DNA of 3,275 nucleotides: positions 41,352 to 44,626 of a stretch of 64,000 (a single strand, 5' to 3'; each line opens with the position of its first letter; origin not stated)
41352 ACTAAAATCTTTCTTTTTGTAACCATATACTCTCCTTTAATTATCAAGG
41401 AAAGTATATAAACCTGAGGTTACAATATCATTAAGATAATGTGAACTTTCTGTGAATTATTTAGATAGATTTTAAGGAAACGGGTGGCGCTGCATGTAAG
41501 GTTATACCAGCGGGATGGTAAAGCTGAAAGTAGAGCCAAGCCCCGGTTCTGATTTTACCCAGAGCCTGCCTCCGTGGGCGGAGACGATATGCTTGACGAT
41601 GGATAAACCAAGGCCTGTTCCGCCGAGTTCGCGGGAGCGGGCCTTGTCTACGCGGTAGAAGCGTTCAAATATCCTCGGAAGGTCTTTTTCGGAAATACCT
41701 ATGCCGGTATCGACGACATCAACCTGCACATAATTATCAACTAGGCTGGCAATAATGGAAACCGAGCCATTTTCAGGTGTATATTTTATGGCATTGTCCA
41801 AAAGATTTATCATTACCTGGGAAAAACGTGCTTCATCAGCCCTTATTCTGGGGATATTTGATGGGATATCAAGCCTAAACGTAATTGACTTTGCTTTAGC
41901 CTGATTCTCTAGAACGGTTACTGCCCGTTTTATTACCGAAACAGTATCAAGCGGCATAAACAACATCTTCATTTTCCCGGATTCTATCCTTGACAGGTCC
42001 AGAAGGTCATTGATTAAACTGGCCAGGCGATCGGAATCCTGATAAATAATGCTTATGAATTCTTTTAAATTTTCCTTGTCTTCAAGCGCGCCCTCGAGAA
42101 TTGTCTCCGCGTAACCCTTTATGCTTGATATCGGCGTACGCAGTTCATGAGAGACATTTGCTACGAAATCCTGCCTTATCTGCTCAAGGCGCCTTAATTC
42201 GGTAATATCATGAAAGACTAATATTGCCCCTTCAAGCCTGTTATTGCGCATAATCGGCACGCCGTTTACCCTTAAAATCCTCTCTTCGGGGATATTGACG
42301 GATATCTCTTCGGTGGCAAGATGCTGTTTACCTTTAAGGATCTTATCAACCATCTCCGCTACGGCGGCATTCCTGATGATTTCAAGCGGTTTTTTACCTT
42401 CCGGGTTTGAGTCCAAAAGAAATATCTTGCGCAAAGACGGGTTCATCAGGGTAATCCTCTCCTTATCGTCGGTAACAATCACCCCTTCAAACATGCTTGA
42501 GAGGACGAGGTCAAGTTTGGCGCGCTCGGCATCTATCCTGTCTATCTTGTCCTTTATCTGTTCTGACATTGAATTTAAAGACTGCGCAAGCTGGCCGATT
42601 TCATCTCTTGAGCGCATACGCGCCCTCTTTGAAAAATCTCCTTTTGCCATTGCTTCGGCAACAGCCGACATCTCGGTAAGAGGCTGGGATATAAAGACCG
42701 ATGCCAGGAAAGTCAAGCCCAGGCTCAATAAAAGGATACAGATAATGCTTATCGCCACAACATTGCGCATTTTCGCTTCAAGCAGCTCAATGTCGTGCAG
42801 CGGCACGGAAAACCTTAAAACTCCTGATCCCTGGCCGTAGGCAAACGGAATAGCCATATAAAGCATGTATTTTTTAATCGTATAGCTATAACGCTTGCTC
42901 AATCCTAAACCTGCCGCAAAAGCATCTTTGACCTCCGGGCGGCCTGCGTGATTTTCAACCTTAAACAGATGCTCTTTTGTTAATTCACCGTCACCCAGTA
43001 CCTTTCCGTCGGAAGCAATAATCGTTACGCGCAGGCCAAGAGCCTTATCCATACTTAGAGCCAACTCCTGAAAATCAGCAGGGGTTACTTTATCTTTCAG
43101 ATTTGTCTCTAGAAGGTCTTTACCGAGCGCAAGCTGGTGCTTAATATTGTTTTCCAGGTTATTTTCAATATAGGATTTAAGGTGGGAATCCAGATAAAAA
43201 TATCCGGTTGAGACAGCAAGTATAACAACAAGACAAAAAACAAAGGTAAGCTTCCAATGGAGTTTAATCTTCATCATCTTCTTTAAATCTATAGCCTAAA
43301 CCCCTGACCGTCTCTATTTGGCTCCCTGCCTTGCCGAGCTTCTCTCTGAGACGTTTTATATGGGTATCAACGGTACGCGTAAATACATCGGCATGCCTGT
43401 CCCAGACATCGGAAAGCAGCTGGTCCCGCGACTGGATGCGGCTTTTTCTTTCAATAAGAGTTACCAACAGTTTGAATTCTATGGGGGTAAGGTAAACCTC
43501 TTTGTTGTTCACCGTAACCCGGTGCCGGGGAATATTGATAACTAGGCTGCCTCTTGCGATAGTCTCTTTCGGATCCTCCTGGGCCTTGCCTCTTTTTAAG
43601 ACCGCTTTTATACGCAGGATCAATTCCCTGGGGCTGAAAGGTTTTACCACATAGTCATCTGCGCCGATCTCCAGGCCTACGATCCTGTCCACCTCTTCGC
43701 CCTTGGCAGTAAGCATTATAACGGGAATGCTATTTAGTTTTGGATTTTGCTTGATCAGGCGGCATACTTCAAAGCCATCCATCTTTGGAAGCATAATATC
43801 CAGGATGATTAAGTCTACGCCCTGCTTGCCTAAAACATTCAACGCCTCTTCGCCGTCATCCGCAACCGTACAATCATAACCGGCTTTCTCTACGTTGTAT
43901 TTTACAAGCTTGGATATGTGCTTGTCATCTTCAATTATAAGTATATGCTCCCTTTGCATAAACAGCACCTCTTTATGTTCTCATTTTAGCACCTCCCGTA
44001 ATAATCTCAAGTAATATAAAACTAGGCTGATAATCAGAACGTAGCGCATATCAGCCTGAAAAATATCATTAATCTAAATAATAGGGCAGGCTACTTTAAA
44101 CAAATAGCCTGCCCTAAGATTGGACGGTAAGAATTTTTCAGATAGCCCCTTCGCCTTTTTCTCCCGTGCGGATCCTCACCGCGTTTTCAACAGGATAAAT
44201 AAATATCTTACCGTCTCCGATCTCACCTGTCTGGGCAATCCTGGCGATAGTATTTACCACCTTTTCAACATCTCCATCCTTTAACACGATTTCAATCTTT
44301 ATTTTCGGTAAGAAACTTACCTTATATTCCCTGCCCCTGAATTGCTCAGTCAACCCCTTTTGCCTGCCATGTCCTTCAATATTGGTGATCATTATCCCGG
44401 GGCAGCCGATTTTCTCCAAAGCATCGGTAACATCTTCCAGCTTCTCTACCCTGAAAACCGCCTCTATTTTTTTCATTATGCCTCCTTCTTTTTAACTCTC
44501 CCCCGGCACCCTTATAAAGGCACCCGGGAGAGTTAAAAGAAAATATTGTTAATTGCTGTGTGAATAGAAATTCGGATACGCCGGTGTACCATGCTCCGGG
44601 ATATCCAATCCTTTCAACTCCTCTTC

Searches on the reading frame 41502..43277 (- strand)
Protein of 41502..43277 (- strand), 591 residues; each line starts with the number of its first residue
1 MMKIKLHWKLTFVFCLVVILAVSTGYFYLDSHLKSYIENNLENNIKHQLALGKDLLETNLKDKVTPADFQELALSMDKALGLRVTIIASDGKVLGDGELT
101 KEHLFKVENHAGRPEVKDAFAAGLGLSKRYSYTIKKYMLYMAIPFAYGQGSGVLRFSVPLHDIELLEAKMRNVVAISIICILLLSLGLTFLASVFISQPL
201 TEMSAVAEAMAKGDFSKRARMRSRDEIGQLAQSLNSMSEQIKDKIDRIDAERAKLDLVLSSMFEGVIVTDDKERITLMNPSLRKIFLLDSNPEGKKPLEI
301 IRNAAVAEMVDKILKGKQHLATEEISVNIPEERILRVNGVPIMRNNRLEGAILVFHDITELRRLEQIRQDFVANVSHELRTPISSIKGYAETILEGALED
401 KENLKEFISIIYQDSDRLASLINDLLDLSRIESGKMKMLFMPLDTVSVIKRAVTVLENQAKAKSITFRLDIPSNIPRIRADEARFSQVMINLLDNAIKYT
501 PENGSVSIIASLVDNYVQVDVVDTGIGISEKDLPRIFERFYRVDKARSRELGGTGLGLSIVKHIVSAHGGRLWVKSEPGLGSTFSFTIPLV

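Call 5: search_protein_families(library=pfam, proteins=[window:41502-43277:-])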
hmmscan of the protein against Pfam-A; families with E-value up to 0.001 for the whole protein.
window:41502-43277:- (591 aa): 7 families
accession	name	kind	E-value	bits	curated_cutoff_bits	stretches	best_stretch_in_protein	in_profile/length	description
PF02518.31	HATPase_c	-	8e-34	116.9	26.4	1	481-590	2-109/111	Histidine kinase-, DNA gyrase B-, and HSP90-like ATPase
PF00512.31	HisKA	-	2.3e-25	88.8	26.9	1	368-434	2-66/66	His Kinase A (phospho-acceptor) domain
PF00672.30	HAMP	-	1.3e-14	54.7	25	1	196-242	6-52/53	HAMP domain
PF08448.16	PAS_4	-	5.4e-08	33.5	23.1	1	262-363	4-110/110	PAS fold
PF00989.32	PAS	-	8.5e-06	26.2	22.6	1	255-358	3-113/113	PAS fold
PF12860.13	PAS_7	-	1.5e-05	25.6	27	1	259-365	1-114/115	PAS fold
PF13426.13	PAS_9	-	0.0001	23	27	1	264-360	2-103/103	PAS domain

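Call 9: find_encoding_contigs(protein=window:41502-43277:-, flank=10000, max_places=6)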
Protein window:41502-43277:- (591 aa): no gene with exactly this product is on record in the collection.

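Call 10: search_protein_families(library=ncbifam, proteins=[window:41502-43277:-])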
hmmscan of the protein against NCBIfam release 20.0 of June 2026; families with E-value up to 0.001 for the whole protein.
window:41502-43277:- (591 aa): 92 families (the best 25 are shown)
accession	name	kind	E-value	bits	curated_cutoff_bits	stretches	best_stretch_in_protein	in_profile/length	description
NF046044.1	PnpS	equivalog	1.8e-138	461.8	400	1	199-589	1-390/390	two-component system histidine kinase PnpS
NF033092.0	HK_WalK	equivalog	7e-130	434.4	725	1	6-590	5-594/594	cell wall metabolism sensor histidine kinase WalK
TIGR02966.1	phoR_proteo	equivalog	2e-94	316.4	334.2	1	251-588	4-333/333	phosphate regulon sensor histidine kinase PhoR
NF045911.1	TCSHisKinNblS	equivalog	3.3e-77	260.2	1000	1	171-589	180-619/621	two-component system sensor histidine kinase NblS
NF053855.1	HisKinPhoRBctds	equivalog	5e-74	249.7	500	1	13-588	11-581/583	two-component system sensor histidine kinase PhoR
NF033093.1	HK_VicK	exception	7.1e-73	245.8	680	1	170-589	11-434/448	cell wall metabolism sensor histidine kinase VicK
NF040691.1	MtrAB_MtrB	equivalog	1.5e-67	228.7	450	2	356-590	259-492/507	MtrAB system histidine kinase MtrB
NF008468.0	PRK11360.1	equivalog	3.5e-66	223.8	646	1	160-590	184-608/616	two-component system sensor histidine kinase AtoS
NF047874.1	MASE3_PAS_HK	subfamily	9e-63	213.1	560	1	226-589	238-624/655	MASE3 domain-containing sensor histidine kinase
NF012163.2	BaeS_SmeS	equivalog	3.3e-60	204.3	500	2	361-579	233-447/457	sensor histidine kinase efflux regulator BaeS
TIGR01386.1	cztS_silS_copS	subfamily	6.6e-60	203.4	292.55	2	368-589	241-457/457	heavy metal sensor histidine kinase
NF008235.0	PRK11006.1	equivalog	2.8e-57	194.5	390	1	314-589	156-422/431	phosphate regulon sensor histidine kinase PhoR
NF041735.1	hist_kin_RppB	equivalog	7e-57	193.1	400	1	368-589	216-438/438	two-component system sensor histidine kinase RppB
NF008318.0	PRK11107.1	equivalog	1.3e-56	192.2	890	1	366-590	291-518/920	two-component sensor histidine kinase BarA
NF041947.1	LuxQ_Vibrio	equivalog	5.2e-56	190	1200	1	163-590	266-696/843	quorum-sensing autoinducer 2 sensor kinase/phosphatase LuxQ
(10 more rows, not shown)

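Call 11: find_related_loci(query=window:41502-43277:-, collection=genome_contigs, flank=10000)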
Query window:41502-43277:- (591 aa) in genome_contigs; peptide patterns used: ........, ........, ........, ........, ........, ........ (x = any residue, [..] = any of these).
137 stretches matched a pattern; 15 encode a relative of the query (tblastn E <= 1e-3); 15 distinct loci.
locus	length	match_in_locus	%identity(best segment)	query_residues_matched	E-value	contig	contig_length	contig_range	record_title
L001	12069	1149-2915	60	1-589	0e+0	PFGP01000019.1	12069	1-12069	MAG: Candidatus Omnitrophica bacterium CG12_big_fil_rev_8_21_14_0_65_43_15 CG12_8_21_14_0.65_scaffold_2097_c, whole geno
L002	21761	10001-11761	59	2-589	0e+0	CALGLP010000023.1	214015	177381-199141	MAG TPA_asm: uncultured bacterium isolate SRR3330210_bin.157_CONCOCT_v1.1_MAG genome assembly, contig: ERZ724080.68, who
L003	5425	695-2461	55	2-590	0e+0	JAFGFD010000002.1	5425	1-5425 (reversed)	MAG: Candidatus Omnitrophota bacterium isolate Zod_Metabat.1290 k87_251086, whole genome shotgun sequence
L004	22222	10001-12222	30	247-589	6e-35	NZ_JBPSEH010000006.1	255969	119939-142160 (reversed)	Melioribacter sp. OK-6-Me NODE_6_length_255969_cov_297.579592, whole genome shotgun sequence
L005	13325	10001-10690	34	358-590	7e-35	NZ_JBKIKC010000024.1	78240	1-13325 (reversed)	Priestia megaterium strain SI1-IITJ assembly_contig_24, whole genome shotgun sequence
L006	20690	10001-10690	32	358-590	3e-33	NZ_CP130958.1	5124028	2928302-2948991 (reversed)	Priestia megaterium strain BS2-10 chromosome, complete genome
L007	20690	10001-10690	32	358-590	4e-33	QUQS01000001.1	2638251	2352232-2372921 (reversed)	Bacillus sp. RC NODE_1_length_2638251_cov_53.261345, whole genome shotgun sequence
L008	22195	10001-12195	29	247-589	5e-33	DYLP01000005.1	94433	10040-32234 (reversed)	MAG TPA_asm: Melioribacter roseus isolate SulCav_AS07-7_3_37_64 SulCav_AS07_7_153_length_94433_cov_37_426201, whole geno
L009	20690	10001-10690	32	358-590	3e-32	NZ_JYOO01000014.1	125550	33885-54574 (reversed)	Priestia aryabhattai B8W22 contig14, whole genome shotgun sequence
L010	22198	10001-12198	29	266-589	1e-31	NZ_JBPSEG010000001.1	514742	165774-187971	Melioribacter sp. Ez-97 1, whole genome shotgun sequence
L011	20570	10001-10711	33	358-590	7e-39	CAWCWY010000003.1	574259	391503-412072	MAG: uncultured cyanobacterium isolate MFD03250.bin.2.89 genome assembly, contig: contig_14346, whole genome shotgun seq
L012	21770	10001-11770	58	1-589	0e+0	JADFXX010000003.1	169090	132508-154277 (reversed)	MAG: Candidatus Omnitrophota bacterium isolate nDJH2bin18 nDJH2_bin18_NODE_3_length_169090_cov_62.600510, whole genome s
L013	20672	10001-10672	31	358-591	6e-23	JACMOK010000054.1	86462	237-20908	MAG: Flavobacterium sp. isolate LF-bin-258 FL-bin-258-contig-k141_415636, whole genome shotgun sequence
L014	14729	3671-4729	32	253-590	2e-50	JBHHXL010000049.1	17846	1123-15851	MAG: Anaerolineae bacterium isolate D_1_bin.6 NODE_988_length_17846_cov_33.226744, whole genome shotgun sequence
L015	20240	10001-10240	25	171-250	7e-5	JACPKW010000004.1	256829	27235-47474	MAG: Candidatus Giovannonibacteria bacterium isolate NC_groundwater_505_Ag_S-0.1um_43_101 S35_SO-1_scaffold_135751, whol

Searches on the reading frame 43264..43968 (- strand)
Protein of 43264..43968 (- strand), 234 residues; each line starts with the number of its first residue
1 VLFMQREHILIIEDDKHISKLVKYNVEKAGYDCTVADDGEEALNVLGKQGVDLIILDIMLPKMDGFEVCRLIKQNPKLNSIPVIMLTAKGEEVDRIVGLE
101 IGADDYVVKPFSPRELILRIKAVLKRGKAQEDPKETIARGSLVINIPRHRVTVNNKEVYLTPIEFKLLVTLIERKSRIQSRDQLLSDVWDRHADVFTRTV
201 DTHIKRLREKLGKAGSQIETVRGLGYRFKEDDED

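Call 5: search_protein_families(library=pfam, proteins=[window:43264-43968:-])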
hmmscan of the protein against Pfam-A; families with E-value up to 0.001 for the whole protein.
window:43264-43968:- (234 aa): 3 families
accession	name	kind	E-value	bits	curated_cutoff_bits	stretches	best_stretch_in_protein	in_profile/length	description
PF00072.30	Response_reg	-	2.9e-32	111.5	30.2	1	9-120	1-110/111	Response regulator receiver domain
PF00486.34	Trans_reg_C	-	1e-25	90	26.2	1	156-228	2-77/77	Transcriptional regulatory protein, C terminal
PF23198.2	PDE8A_N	-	3.3e-08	34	29.6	1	9-90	13-95/147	PDE8A-like, N-terminal domain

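Call 10: search_protein_families(library=ncbifam, proteins=[window:43264-43968:-])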
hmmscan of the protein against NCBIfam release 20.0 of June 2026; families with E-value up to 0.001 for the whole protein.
window:43264-43968:- (234 aa): 104 families (the best 25 are shown)
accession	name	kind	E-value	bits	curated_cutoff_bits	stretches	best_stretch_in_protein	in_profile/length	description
TIGR02154.1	PhoB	equivalog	5.9e-76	254.7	296.2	1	7-228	3-225/226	phosphate regulon transcriptional regulator PhoB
NF008296.0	PRK11083.1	equivalog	5.1e-71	238.7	273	1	4-229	1-226/228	two-component system response regulator CreB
NF053854.1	RespRegPhoBBctds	equivalog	8.6e-69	231.3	270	1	9-229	1-225/225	two-component system response regulator PhoB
NF040689.1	MtrAB_MtrA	equivalog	1.4e-63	214.2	300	1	9-227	1-217/219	MtrAB system response regulator MtrA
NF007982.1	PRK10710.1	equivalog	2.1e-61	207.5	380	1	5-231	6-230/235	envelope stress response regulator BaeR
NF045944.1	ResRegRpaBCyano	equivalog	2.6e-61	206.9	330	1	10-229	1-228/229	response regulator transcription factor RpaB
NF040534.1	resp_reg_YycF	equivalog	5.1e-59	199.3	340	1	8-232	2-231/231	response regulator YycF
NF041733.1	resp_reg_CseB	equivalog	1.1e-58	198.3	350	1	8-229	2-227/228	two-component system response regulator CseB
NF033117.2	vanR_ACDEGLN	exception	1.8e-58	197.8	350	1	9-227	1-224/226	VanR-ABDEGLN family response regulator transcription factor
NF007546.0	PRK10161.1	equivalog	2.8e-55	187.4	471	1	8-229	4-226/229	phosphate response regulator transcription factor PhoB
NF007005.1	PRK09468.1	equivalog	5.7e-54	183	331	1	5-232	2-235/237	osmolarity response regulator transcription factor OmpR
NF033120.0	vanR_FM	exception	1.9e-51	174.9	460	1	4-229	1-230/231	vancomycin resistance response regulator transcription factor, VanR-F/VanR-M family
TIGR01387.1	cztR_silR_copR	subfamily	3.5e-51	173.9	279.2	1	9-227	1-217/218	heavy metal response regulator transcription factor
NF041209.1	resp_regPieR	equivalog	1.2e-49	169.1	450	1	9-231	3-230/231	two component system response regulator PieR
NF008199.0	PRK10955.1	equivalog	2e-49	168.6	341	1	8-226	3-226/232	envelope stress response regulator transcription factor CpxR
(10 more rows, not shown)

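Call 20: search_solved_structures(query=window:43264-43968:-, max_evalue=1e-20, show_alignments=0)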
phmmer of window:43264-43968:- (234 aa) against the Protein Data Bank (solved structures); distinct sequences matched with E-value up to 1e-20: 61 (the best 60 are shown).
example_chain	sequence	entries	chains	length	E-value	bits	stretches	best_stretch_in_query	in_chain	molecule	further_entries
2gwr_A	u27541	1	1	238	3e-52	180.5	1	5-227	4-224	DNA-binding response regulator mtrA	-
4b09_A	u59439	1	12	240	2.7e-50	174.1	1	8-231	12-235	TRANSCRIPTIONAL REGULATORY PROTEIN BAER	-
2oqr_A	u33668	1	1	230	7.6e-50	172.6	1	8-228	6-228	Sensory transduction protein regX3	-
1ys6_A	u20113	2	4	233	5.5e-41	143.7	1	8-227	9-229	Transcriptional regulatory protein prrA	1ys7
9dvt_R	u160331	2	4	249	1.3e-40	142.5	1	7-227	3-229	DNA-binding dual master transcriptional regulator RpaA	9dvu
1mvo_A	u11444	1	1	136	2.4e-39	138.3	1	7-131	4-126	PhoP response regulator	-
1kgs_A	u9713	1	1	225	2.1e-38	135.2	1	8-229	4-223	DNA BINDING RESPONSE REGULATOR D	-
8fk2_A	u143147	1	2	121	2.7e-36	128.3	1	8-127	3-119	Putative response regulator CovR VicR-like protein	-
8jo2_H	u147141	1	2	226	3.2e-35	124.8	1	9-233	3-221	DNA-binding transcriptional regulator BasR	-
4s04_A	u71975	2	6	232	3.5e-35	124.7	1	9-233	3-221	DNA-binding transcriptional regulator BasR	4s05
7e1b_A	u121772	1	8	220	4.5e-35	124.3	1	6-229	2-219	DNA-binding response regulator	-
2zwm_A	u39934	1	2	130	4.8e-35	124.2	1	8-127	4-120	Transcriptional regulatory protein yycF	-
3f6p_A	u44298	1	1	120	1.2e-34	123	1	8-126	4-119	Transcriptional regulatory protein yycF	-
1nxo_A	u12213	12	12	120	2.8e-34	121.7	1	8-127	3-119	DNA-binding response regulator | Response regulator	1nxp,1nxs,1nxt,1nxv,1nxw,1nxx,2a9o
6eb7_A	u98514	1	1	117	9.8e-34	120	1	8-126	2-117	DNA-binding response regulator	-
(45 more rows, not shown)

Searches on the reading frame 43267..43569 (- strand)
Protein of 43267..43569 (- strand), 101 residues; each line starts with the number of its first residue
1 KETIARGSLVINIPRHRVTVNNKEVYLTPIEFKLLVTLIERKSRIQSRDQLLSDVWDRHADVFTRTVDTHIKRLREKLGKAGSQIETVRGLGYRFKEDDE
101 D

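Call 60: search_solved_structures(query=window:43267-43569:-, max_evalue=1e-8, show_alignments=4)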
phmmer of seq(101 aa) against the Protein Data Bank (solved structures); distinct sequences matched with E-value up to 1e-8: 37.
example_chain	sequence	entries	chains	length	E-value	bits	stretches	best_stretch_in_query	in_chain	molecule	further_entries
3t72_A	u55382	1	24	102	1.3e-16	64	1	3-96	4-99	Phosphate regulon transcriptional regulatory protein phoB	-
1qqi_A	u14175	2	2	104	1.4e-16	63.9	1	3-96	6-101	PHOSPHATE REGULON TRANSCRIPTIONAL REGULATORY PROTEIN PHOB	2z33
1gxp_A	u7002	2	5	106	1.5e-16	63.8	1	3-96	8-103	PHOSPHATE REGULON TRANSCRIPTIONAL REGULATORY PROTEIN | PHOSPHATE REGULON TRANSCRIPTIONAL REGULATORY PROTEIN PHOB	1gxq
2gwr_A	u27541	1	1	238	6.1e-16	61.8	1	6-94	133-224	DNA-binding response regulator mtrA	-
6kyx_A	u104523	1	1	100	2.2e-15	60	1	8-94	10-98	DNA-binding response regulator ArlR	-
6iju_A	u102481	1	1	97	2.7e-15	59.8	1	10-94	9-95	DNA-binding response regulator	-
6is4_A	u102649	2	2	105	3.3e-15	59.5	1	9-94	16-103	Response regulator ArlR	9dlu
7e1d_B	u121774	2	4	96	7.6e-14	55.1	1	16-96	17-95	DNA-binding response regulator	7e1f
4b09_A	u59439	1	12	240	8e-14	55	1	5-98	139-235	TRANSCRIPTIONAL REGULATORY PROTEIN BAER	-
7e92_A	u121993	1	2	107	1.1e-13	54.6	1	16-96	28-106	DNA-binding response regulator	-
8hml_A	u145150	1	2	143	1.9e-13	53.9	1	6-96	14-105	DNA-binding response OmpR family regulator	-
2m1b_A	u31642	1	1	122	4.4e-13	52.7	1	7-99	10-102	Transcriptional regulatory protein, C terminal family protein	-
7e1b_A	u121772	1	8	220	4.4e-13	52.7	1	17-96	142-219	DNA-binding response regulator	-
8hig_A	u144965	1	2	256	6.9e-13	52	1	6-96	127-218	DNA-binding response OmpR family regulator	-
1ys6_A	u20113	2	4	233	1.1e-12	51.4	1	2-94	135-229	Transcriptional regulatory protein prrA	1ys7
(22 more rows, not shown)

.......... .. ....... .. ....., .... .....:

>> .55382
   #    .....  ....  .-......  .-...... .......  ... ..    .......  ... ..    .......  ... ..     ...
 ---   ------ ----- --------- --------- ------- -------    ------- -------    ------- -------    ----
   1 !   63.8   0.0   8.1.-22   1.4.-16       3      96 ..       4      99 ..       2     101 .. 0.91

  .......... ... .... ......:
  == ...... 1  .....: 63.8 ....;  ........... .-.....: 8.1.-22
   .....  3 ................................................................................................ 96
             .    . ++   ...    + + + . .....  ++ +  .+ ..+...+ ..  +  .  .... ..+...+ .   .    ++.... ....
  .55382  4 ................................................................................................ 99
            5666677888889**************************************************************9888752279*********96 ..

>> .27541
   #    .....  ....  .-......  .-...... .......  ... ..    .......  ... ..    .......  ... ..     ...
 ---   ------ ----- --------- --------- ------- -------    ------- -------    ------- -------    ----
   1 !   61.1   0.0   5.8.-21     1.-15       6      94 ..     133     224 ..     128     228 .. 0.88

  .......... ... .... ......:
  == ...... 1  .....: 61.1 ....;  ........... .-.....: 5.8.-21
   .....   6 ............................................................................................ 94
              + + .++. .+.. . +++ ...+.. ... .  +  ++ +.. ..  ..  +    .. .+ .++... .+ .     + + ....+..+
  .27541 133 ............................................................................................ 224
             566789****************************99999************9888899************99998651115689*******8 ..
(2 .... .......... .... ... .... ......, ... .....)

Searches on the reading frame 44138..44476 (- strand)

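Call 10: search_protein_families(library=ncbifam, proteins=[window:44138-44476:-])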
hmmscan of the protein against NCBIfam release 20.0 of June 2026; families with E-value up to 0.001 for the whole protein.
window:44138-44476:- (112 aa): 2 families
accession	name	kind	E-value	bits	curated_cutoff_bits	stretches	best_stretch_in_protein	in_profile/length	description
NF008111.0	PRK10858.1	equivalog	3.4e-38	130.5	202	1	1-112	1-112/112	nitrogen regulatory protein P-II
NF007946.0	PRK10665.1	equivalog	4.1e-34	117.7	181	1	1-111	1-111/112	P-II family nitrogen regulator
